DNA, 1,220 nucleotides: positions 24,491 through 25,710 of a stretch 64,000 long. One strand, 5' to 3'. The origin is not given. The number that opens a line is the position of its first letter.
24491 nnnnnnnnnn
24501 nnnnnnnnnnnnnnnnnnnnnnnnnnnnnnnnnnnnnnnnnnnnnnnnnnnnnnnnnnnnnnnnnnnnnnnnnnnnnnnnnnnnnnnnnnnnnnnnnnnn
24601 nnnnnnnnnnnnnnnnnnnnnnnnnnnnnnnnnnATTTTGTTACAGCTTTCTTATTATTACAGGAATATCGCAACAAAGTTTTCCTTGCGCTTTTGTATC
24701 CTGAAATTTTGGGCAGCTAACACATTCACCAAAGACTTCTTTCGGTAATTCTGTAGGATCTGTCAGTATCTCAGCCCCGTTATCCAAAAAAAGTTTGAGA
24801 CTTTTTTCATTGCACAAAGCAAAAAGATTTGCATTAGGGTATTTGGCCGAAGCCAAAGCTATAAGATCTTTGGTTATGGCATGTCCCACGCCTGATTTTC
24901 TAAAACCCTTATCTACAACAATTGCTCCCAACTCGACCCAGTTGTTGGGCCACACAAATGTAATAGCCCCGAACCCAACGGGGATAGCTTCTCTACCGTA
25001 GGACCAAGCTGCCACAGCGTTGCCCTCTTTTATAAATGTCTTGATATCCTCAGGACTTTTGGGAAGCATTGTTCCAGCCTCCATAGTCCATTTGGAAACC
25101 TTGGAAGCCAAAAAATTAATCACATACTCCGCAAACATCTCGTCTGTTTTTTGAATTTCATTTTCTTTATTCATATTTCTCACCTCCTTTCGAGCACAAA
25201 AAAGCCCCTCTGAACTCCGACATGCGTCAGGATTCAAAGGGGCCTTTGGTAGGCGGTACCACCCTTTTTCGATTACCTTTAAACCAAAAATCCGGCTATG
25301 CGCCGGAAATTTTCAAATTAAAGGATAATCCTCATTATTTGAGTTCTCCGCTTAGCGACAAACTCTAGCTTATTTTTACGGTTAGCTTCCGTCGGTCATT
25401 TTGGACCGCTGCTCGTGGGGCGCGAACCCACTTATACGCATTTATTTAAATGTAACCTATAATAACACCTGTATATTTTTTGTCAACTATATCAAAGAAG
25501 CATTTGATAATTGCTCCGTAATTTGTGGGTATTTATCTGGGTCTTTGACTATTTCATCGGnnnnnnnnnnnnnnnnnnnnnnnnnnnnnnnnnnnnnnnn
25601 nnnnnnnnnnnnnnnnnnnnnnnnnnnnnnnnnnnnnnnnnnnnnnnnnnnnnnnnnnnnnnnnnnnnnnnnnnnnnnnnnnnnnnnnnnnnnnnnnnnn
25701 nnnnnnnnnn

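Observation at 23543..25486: T-box riboswitch (copy 2) controlling a GNAT acetyltransferase - M20 deacylase operon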

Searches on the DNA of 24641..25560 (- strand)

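Call 4: search_rna_families(source=window, start=25100, end=25560, threshold=evalue, max_evalue=10, show_alignments=5)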
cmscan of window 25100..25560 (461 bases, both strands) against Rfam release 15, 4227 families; matches with E-value up to 10: 9.
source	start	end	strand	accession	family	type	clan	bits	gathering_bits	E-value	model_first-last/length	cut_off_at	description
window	25235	25445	-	RF00230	T-box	Cis-reg; leader;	-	42.3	93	4e-08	1-219/219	no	T-box leader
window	25198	25267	-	RF01470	rli38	Gene; sRNA;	-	23.2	49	0.58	1-150/150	no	Listeria sRNA rli38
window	25271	25330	-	RF03650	mir-1290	Gene; miRNA;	-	22.4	82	0.036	1-76/76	no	mir-1290 microRNA precursor family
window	25283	25342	-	RF02891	AgrB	Gene; antisense;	-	18.7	40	1.2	1-84/84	no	ArsR-gov region gene B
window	25271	25326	-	RF03656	mir-2432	Gene; miRNA;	-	17.9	100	0.73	1-68/68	no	mir-2432 microRNA precursor family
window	25202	25245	-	RF03650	mir-1290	Gene; miRNA;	-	15.7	82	3.2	1-76/76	no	mir-1290 microRNA precursor family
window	25205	25242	-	RF03955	MIR2934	Gene; miRNA;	-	14.9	100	7.7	1-113/113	no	MIR2934 microRNA precursor family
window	25452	25500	-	RF02956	DUF2693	Gene; sRNA;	-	13.2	81.3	3.9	1-165/165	no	DUF2693 RNA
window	25148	25325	-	RF01578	RUF1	Gene; sRNA;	-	13.2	70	5.4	1-264/264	no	Plasmodium RNA of unkown function RUF1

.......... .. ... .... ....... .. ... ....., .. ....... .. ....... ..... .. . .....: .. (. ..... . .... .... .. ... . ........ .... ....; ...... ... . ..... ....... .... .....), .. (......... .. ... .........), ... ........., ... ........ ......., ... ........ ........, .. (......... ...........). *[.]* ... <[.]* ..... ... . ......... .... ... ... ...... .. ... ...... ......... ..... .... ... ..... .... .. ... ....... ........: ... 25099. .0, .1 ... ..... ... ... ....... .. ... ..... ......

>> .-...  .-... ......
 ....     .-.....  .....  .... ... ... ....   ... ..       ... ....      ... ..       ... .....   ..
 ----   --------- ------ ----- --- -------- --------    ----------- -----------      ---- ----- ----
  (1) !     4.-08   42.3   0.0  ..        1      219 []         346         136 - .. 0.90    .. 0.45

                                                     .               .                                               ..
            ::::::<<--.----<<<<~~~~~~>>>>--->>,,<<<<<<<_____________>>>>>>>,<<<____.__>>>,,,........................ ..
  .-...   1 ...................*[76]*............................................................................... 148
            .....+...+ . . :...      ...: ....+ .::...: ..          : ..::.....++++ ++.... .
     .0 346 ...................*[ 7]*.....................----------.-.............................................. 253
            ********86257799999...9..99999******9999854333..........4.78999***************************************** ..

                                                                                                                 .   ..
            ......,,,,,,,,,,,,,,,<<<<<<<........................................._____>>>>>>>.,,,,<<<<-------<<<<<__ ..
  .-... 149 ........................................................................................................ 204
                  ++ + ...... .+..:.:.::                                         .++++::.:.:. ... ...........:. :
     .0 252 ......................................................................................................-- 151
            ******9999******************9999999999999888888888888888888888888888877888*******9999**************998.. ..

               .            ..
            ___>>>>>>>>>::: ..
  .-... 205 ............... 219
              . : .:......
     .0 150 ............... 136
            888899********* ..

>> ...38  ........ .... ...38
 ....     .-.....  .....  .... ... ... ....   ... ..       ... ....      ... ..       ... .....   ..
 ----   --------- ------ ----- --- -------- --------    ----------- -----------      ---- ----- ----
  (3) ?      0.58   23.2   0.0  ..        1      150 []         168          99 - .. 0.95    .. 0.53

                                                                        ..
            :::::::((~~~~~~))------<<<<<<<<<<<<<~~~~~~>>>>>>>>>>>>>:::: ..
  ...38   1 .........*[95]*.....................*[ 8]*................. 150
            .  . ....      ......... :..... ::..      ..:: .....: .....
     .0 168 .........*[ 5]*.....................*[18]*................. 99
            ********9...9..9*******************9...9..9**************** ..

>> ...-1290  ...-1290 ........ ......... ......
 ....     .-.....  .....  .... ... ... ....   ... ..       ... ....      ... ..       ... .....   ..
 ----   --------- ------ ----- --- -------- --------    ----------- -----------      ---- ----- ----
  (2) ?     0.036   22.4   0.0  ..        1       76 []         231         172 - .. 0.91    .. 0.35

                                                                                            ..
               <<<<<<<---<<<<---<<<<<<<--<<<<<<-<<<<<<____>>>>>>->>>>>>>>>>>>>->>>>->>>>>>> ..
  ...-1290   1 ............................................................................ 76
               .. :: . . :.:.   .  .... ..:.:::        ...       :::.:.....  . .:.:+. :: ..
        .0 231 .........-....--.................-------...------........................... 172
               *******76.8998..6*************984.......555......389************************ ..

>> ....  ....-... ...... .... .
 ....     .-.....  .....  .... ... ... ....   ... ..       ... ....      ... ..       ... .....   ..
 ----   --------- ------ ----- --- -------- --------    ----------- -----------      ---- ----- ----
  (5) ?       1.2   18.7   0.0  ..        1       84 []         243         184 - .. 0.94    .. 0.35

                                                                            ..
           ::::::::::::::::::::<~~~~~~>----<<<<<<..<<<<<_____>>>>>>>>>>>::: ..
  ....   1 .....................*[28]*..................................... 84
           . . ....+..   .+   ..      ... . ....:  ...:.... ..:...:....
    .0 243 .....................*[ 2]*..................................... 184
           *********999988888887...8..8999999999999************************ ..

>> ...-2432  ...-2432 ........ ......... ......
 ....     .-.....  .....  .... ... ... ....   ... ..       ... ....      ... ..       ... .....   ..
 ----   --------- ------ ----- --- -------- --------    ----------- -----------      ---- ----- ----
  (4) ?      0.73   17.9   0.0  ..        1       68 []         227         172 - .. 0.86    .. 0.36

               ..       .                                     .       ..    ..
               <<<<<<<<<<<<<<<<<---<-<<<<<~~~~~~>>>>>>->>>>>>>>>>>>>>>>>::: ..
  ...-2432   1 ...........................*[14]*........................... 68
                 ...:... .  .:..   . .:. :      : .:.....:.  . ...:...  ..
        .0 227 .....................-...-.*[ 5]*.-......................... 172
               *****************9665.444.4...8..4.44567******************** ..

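Call 19: search_rna_families(sources=[L001, L002, L003], threshold=evalue, max_evalue=0.1, show_alignments=3)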
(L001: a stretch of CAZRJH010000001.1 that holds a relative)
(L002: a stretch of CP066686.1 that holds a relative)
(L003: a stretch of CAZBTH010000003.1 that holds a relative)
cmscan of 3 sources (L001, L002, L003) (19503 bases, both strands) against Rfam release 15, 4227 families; matches with E-value up to 0.1: 1.
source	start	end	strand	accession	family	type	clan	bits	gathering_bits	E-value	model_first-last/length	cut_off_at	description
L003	2948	2985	-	RF04354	Plastid-ycf2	Cis-reg;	-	30.2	65.7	0.0098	1-75/75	no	Plastid-ycf2 5UTR RNA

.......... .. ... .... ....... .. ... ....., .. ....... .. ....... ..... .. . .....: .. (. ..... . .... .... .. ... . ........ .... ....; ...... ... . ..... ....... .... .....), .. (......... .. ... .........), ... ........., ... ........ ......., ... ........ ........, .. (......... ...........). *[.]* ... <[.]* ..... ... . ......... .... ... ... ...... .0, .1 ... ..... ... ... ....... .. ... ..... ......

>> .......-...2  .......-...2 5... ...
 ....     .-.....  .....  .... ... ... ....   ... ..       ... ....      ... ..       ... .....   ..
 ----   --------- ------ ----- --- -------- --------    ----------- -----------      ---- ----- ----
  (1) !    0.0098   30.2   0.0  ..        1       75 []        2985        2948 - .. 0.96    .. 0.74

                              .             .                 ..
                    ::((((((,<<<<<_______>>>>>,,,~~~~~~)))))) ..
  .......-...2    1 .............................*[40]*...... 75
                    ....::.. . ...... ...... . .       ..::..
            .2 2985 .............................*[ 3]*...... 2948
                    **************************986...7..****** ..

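Call 63: search_rna_families(sources=[L020, L043, L021, L039, L036, L035, L007, L008, L002, L025, L034, L042, L017], threshold=evalue, max_evalue=0.01)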
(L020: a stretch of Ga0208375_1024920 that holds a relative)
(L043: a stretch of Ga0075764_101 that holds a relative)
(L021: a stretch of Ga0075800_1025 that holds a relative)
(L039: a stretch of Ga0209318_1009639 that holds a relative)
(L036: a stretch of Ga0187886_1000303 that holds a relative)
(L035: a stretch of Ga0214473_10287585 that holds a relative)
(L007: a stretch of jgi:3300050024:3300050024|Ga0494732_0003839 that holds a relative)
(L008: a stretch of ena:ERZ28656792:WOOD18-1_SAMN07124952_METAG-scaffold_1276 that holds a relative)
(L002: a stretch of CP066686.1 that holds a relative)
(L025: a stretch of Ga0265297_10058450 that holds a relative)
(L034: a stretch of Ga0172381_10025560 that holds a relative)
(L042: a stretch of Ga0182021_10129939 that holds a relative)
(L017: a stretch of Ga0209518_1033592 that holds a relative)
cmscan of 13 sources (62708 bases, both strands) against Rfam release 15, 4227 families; matches with E-value up to 0.01: 8.
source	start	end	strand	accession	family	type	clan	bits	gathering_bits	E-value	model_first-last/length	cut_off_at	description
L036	4856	5131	+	RF00230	T-box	Cis-reg; leader;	-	81.8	93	3.6e-16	1-219/219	no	T-box leader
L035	966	1258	-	RF00230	T-box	Cis-reg; leader;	-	77.2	93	5.4e-15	1-219/219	no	T-box leader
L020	784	1075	+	RF00230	T-box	Cis-reg; leader;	-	73.3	93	5.5e-14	1-219/219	no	T-box leader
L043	3538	3822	+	RF00230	T-box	Cis-reg; leader;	-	68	93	1.3e-12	1-219/219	no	T-box leader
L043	3956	4030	+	RF00005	tRNA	Gene; tRNA;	CL00001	64.9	29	7.7e-12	1-71/71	no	tRNA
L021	1375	1447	-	RF00005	tRNA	Gene; tRNA;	CL00001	62.3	29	4.1e-11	1-71/71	no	tRNA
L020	1112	1197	+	RF00005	tRNA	Gene; tRNA;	CL00001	51.2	29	4.6e-08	1-71/71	no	tRNA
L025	2689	2937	+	RF00230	T-box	Cis-reg; leader;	-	43.3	93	3.1e-06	1-219/219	no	T-box leader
